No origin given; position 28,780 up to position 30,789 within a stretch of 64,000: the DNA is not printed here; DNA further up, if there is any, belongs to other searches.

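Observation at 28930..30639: DsrL-like GltD-family oxidoreductase inside a reductive-type (DsrD-containing) dsr operon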

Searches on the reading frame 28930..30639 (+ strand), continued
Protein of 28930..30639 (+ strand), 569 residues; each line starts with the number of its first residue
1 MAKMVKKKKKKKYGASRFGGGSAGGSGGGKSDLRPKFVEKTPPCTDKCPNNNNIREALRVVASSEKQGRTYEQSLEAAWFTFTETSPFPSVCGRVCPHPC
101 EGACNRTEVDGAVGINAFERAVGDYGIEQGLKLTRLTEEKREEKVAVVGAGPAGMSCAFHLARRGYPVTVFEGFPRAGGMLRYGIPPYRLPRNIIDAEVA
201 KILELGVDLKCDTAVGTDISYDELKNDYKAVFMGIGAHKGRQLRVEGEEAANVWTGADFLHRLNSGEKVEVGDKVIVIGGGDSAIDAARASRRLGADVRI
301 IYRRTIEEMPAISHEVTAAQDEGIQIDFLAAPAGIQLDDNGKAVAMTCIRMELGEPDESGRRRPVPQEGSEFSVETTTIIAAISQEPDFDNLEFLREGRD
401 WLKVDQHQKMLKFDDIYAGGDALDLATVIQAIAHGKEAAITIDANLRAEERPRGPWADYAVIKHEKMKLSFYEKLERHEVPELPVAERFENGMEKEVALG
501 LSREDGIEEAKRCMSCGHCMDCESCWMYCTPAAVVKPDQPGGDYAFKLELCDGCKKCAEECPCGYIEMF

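Call 17: find_encoding_contigs(protein=P0007, flank=8000, max_places=1)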
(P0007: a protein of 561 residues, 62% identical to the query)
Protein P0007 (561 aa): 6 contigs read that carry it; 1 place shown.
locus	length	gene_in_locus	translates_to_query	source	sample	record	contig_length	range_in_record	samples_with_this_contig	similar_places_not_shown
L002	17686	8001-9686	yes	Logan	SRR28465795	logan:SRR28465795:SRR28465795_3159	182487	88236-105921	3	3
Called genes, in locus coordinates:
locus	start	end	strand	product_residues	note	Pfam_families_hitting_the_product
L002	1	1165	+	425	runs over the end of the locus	PF00890:FAD_binding_2, PF01266:DAO (weak), PF03486:HI0933_like (weak), PF07992:Pyr_redox_2 (faint), PF12831:FAD_oxidored (weak), PF13450:NAD_binding_8 (weak), PF00037:Fer4 (faint)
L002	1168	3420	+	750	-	PF07992:Pyr_redox_2, PF00890:FAD_binding_2 (weak), PF01266:DAO, PF12831:FAD_oxidored, PF13450:NAD_binding_8, PF12837:Fer4_6 (weak), PF13187:Fer4_9, PF02662:FlpD, +7 more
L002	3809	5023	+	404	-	PF03460:NIR_SIR_ferr, PF01077:NIR_SIR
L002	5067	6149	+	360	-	PF03460:NIR_SIR_ferr, PF01077:NIR_SIR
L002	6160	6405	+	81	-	-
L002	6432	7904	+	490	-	PF01656:CbiA, PF13500:AAA_26, PF07685:GATase_3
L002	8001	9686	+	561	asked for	PF14691:Fer4_20, PF00291:PALP (faint), PF00890:FAD_binding_2 (weak), PF01266:DAO, PF07992:Pyr_redox_2, PF13450:NAD_binding_8, PF13738:Pyr_redox_3 (weak), PF00070:Pyr_redox (weak), +6 more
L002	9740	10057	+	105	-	PF04358:DsrC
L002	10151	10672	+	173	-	PF14361:RsbRD_N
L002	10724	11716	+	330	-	PF02665:Nitrate_red_gam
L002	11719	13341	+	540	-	PF13187:Fer4_9 (faint), PF13183:Fer4_8, PF13534:Fer4_17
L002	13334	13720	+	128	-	-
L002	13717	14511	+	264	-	PF13187:Fer4_9 (weak), PF13237:Fer4_10 (weak), PF13247:Fer4_11, PF12797:Fer4_2 (weak), PF00037:Fer4 (weak), PF12838:Fer4_7, PF13187:Fer4_9 (weak), PF13247:Fer4_11, +3 more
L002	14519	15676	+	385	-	PF03916:NrfD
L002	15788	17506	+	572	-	PF07992:Pyr_redox_2, PF13738:Pyr_redox_3 (weak), PF00070:Pyr_redox, PF02852:Pyr_redox_dim, PF00581:Rhodanese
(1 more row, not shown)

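Call 21: find_related_loci(query=A1, collection=genome_contigs, flank=7000)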
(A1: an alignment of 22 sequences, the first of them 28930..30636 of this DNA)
Query A1 (569 aa) in genome_contigs; peptide patterns used: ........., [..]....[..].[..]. (x = any residue, [..] = any of these).
600 stretches matched a pattern (row limit reached: there are more); 562 encode a relative of the query (tblastn E <= 1e-3); the best 80 are kept; 80 distinct loci.
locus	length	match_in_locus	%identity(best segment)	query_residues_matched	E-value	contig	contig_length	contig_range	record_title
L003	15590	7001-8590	57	33-568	0e+0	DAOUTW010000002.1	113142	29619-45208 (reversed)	MAG TPA_asm: Candidatus Zixiibacteriota bacterium isolate CSMAG_807 CSMAG_807_k141_421844_length_113142_cov_12.0010, who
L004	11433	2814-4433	56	23-569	0e+0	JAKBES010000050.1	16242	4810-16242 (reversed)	MAG: Acidobacteria bacterium isolate BP8.bin17 NODE_5054_length_16242_cov_2.003909, whole genome shotgun sequence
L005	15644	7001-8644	54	16-568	0e+0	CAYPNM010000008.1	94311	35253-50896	MAG TPA_asm: uncultured Ignavibacteriaceae bacterium isolate binchicken_co150_475 genome assembly, contig: NODE_349_leng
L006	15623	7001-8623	57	22-568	0e+0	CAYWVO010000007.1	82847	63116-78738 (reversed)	MAG TPA_asm: uncultured Ignavibacteria bacterium isolate SRP141376_co1_44 genome assembly, contig: NODE_751_length_82847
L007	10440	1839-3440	56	31-568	0e+0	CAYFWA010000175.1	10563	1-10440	MAG TPA_asm: uncultured Myxococcales bacterium isolate ERP107533_co1_80 genome assembly, contig: NODE_6498_length_10563_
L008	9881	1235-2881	57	4-569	0e+0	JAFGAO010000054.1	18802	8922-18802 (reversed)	MAG: Acidobacteria bacterium isolate Zod_maxbin.0255 k87_1112326, whole genome shotgun sequence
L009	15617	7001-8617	54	26-568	0e+0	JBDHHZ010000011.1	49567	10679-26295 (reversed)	MAG: Gemmatimonadota bacterium isolate M8-62_Bin_385 M8-62_Bin_385_scaffold_5917, whole genome shotgun sequence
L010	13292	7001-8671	53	7-568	0e+0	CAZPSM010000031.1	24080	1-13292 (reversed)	MAG TPA_asm: uncultured Hyphomicrobiales bacterium isolate binchicken_co135_216 genome assembly, contig: NODE_3668_lengt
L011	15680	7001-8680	54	1-568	0e+0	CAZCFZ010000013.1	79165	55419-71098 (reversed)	MAG TPA_asm: uncultured Ignavibacteriaceae bacterium isolate binchicken_co163_392 genome assembly, contig: NODE_293_leng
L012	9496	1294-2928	56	18-569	0e+0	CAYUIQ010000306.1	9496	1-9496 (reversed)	MAG TPA_asm: uncultured Planctomycetaceae bacterium isolate SRP167671_co1_171 genome assembly, contig: NODE_8561_length_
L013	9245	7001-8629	51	21-568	0e+0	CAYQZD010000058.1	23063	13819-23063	MAG TPA_asm: uncultured bacterium isolate SRP167671_co1_177 genome assembly, contig: NODE_2556_length_23063_cov_7.875304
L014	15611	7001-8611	57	24-568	0e+0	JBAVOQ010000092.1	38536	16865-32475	MAG: Acidobacteriaceae bacterium isolate MFD03092_ilm_asm_bin12 k127_121953, whole genome shotgun sequence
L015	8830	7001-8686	51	4-568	1e-179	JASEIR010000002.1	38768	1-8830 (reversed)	MAG: Actinomycetota bacterium isolate Yes71-11 NODE_2_length_38768_cov_3.840312, whole genome shotgun sequence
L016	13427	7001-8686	50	1-569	6e-179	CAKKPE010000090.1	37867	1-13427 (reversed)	bacterium isolate Hainich-H32-bin143-1 genome assembly, contig: H32-bin143_1_Hain_PNK108_H32_02um_403_length_37867_cov_7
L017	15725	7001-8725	50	1-569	1e-177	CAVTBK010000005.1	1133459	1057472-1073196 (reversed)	MAG: uncultured Acidobacteriota bacterium isolate MFD02416.bin.1.351 genome assembly, contig: contig_12398, whole genome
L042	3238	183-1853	36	33-569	5e-111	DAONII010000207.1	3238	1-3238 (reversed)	MAG TPA_asm: bacterium isolate AMR_MDS_3769 NODE_24122_length_3238_cov_3.931825, whole genome shotgun sequence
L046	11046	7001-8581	38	28-568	4e-103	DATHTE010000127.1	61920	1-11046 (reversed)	MAG TPA_asm: Vicinamibacterales bacterium isolate SMAG_U16069 k141_1045058, whole genome shotgun sequence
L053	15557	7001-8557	38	34-568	1e-98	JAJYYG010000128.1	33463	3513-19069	MAG: Actinomycetes bacterium isolate FK3.bin95 NODE_2490_length_33463_cov_2.307715, whole genome shotgun sequence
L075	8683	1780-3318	38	34-569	2e-93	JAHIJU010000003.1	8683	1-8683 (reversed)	MAG: Actinomycetota bacterium isolate KR13_N1.mb.16 KR13_N1.mb.16_k141_4110, whole genome shotgun sequence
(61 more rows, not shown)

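Call 22: list_cluster_members(proteins=[P0001, P0007, P0019, P0029, P0033, P0059, P0066, P0112, P0057, P0023])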
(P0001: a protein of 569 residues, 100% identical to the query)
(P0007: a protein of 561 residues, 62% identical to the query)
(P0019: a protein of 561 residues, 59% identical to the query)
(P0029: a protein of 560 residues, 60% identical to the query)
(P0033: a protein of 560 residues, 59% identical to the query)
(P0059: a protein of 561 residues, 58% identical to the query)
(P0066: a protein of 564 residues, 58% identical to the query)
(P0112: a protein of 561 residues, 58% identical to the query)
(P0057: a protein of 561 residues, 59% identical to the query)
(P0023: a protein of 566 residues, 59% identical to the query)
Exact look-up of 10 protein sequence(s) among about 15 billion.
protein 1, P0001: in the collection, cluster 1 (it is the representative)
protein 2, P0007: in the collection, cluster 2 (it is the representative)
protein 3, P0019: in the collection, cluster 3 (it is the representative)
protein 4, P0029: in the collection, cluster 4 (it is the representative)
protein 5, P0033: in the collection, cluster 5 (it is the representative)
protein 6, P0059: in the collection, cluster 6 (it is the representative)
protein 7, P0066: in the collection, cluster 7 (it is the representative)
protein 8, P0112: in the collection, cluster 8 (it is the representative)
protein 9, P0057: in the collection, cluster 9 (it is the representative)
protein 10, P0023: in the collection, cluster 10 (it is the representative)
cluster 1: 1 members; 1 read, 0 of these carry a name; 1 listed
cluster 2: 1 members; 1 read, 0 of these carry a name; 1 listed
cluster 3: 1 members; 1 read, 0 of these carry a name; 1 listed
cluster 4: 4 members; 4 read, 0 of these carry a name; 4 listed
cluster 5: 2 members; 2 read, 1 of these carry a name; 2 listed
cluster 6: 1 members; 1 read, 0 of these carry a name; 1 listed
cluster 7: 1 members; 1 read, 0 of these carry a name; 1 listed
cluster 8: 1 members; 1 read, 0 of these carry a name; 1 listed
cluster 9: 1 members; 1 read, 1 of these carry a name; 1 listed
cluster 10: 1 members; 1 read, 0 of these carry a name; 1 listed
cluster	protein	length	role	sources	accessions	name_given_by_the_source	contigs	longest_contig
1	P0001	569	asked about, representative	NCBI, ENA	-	-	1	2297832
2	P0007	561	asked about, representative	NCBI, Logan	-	-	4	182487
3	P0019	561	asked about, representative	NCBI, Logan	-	-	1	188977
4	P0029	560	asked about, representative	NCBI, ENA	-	-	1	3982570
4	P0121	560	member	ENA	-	-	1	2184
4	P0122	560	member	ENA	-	-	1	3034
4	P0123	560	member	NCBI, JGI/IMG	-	-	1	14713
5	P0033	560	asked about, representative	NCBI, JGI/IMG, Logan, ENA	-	NADPH-dependent glutamate synthase beta subunit-like ...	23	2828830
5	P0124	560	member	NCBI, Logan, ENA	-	-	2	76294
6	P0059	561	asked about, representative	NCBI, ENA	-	-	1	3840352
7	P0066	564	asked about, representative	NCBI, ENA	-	-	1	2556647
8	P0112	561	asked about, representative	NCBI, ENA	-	-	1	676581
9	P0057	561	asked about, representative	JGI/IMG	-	dissimilatory sulfite reductase flavoprotein subunit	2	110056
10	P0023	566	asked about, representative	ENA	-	-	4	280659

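Call 41: predict_structure(alignment_id=A1)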
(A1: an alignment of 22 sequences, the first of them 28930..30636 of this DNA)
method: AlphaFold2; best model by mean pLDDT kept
length: 569 residues; sequences in the alignment: 22
mean_pLDDT: 71.0   pTM: 0.72
mean pLDDT of the five models: 71.0, 68.3, 67.2, 61.5, 54.7
residues with pLDDT >= 90: 90; 70-90: 256; 50-70: 118; < 50: 105
segments of 3 or more residues with pLDDT < 50: 1-41, 237-240, 397-412, 419-423, 458-469, 516-520, 553-569
pLDDT, mean of each block of 10 residues (from residue 1): 33 28 30 41 59 77 78 90 86 71 62 75 90 89 88 87 94 73 73 87 91 79 86 61 73 82 79 90 84 91 78 78 90 91 93 79 82 93 60 51 45 51 58 82 84 54 47 65 75 65 79 56 52 63 58 48 43
secondary structure, 60 per line:
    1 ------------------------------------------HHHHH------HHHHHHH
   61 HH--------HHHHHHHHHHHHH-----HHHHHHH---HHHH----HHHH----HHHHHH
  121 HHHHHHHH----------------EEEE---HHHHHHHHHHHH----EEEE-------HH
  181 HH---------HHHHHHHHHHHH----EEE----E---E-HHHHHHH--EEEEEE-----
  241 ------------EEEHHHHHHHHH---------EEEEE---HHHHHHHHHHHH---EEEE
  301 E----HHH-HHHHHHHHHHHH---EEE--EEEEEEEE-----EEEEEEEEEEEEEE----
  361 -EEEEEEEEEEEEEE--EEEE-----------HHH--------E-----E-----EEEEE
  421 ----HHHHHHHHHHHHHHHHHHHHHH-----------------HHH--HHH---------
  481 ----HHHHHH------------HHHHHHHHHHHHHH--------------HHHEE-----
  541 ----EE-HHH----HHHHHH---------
elements in order: H43-47 H54-62 H71-83 H89-95 H99-102 H107-110 H115-128 E145-148 H152-163 E168-171 H179-182 H192-203 E208-210 H221-227 E230-235 E253-255 H256-264 E274-278 H282-293 E297-301 H310-321 E325-327 E330-337 E343-356 E362-375 E378-381 E416-420 H425-446 H485-490 H503-516 H555-560

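Call 45: fold_search(model_id=the predicted structure, library=pdb)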
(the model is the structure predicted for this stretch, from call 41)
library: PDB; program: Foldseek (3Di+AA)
matches with E <= 10: 1967; with E <= 0.001: 490
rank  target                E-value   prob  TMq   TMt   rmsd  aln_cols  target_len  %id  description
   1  9bov_A                5.3e-43  1.00  0.71  0.36   4.2       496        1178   38  Structure of electron bifurcating Nfn-ABC complexed with NAD from Caldicellulosiruptor saccharolyticus (released 2025-03-05)
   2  9n5u_A                9.2e-43  1.00  0.70  0.43   4.2       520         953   38  Structure of the Thermococcus sibiricus NfnABC complex (released 2025-05-07)
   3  8oh5_C                2.5e-41  1.00  0.71  0.36   4.4       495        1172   36  Cryo-EM structure of the electron bifurcating transhydrogenase StnABC complex from Sporomusa Ovata (state 2) (released 2023-09-13)
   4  9n5v_A                3.9e-39  1.00  0.69  0.43   4.4       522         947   36  Structure of the NAD(H)-bound Thermococcus sibiricus NfnABC complex (released 2025-05-07)
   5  5jca_L                5.1e-36  1.00  0.61  0.73   4.4       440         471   36  NADP(H) bound NADH-dependent Ferredoxin:NADP Oxidoreductase (NfnI) from Pyrococcus furiosus (released 2017-04-12)
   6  5jfc_L                1.1e-33  1.00  0.60  0.73   4.4       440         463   34  NADH-dependent Ferredoxin:NADP Oxidoreductase (NfnI) from Pyrococcus furiosus (released 2017-04-12)
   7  4ylf_B                2.9e-31  1.00  0.59  0.70   5.2       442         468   37  Insights into flavin-based electron bifurcation via the NADH-dependent reduced ferredoxin-NADP oxidoreductase structur (released 2015-07-08)
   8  5vj7_A                3.6e-31  1.00  0.59  0.71   4.8       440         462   34  Ferredoxin NADP Oxidoreductase (Xfn) (released 2017-07-19)
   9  6s6s_E                3.0e-30  1.00  0.60  0.71   4.5       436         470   33  Structure of Azospirillum brasilense Glutamate Synthase in a4b4 oligomeric state. (released 2019-09-11)
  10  6s6t_E                6.2e-28  1.00  0.59  0.70   4.7       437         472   33  Structure of Azospirillum brasilense Glutamate Synthase in a4b3 oligomeric state (released 2019-09-11)
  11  2vdc_G                1.0e-27  1.00  0.59  0.72   4.6       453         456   31  THE 9.5 A RESOLUTION STRUCTURE OF GLUTAMATE SYNTHASE FROM CRYO-ELECTRON MICROSCOPY AND ITS OLIGOMERIZATION BEHAVIOR IN (released 2008-01-15)
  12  7m32_A                1.4e-25  1.00  0.60  0.35   4.4       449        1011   25  Dihydropyrimidine Dehydrogenase (DPD) C671A Mutant Soaked with Uracil and NADPH Anaerobically (released 2021-06-09)
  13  1gt8_B                1.9e-25  1.00  0.59  0.35   4.6       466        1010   24  DIHYDROPYRIMIDINE DEHYDROGENASE (DPD) FROM PIG, TERNARY COMPLEX WITH NADPH AND URACIL-4-ACETIC ACID (released 2002-04-11)
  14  7m31_A                2.0e-25  1.00  0.61  0.36   4.6       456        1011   24  Dihydropyrimidine Dehydrogenase (DPD) C671S Mutant Soaked with Thymine and NADPH Anaerobically (released 2021-06-09)
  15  8f6n_C                2.2e-25  1.00  0.59  0.35   4.2       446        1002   24  Dihydropyrimidine Dehydrogenase (DPD) C671S Mutant Soaked with Thymine Quasi-Anaerobically (released 2023-02-01)
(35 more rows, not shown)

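Call 69: search_protein_families(library=pfam, proteins=[L053:8826-10244:+, L053:10389-13586:+, L042:1916-3091:+, L046:1263-2831:+, L046:2828-3460:+, L046:3761-6688:-, L075:3445-4785:-, L075:4891-6069:-, L053:4205-5860:-, L046:9861-10928:-], max_evalue=0.000001)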
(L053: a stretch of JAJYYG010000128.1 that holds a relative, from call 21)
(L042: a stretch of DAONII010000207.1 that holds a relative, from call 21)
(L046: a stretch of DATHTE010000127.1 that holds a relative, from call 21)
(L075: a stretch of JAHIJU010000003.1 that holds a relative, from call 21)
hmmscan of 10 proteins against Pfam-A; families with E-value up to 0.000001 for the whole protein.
L053:8826-10244:+ (472 aa): 0 families

L053:10389-13586:+ (1065 aa): 0 families

L042:1916-3091:+ (391 aa): 2 families
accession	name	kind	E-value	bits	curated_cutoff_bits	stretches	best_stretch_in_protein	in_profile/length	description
PF01855.24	POR_N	-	5.3e-76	255.8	27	1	16-233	2-226/231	Pyruvate flavodoxin/ferredoxin oxidoreductase, thiamine diP-bdg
PF17147.9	PFOR_II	-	1.1e-24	87.1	27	1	259-368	1-102/102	Pyruvate:ferredoxin oxidoreductase core domain II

L046:1263-2831:+ (522 aa): 0 families

L046:2828-3460:+ (210 aa): 0 families

L046:3761-6688:- (975 aa): 0 families

L075:3445-4785:- (446 aa): 1 family
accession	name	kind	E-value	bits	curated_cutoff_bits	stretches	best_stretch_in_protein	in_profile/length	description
PF02720.22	DUF222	-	3e-24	86.3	24.4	1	39-277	7-250/306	Domain of unknown function (DUF222)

L075:4891-6069:- (392 aa): 0 families

L053:4205-5860:- (551 aa): 0 families

L046:9861-10928:- (355 aa): 0 families
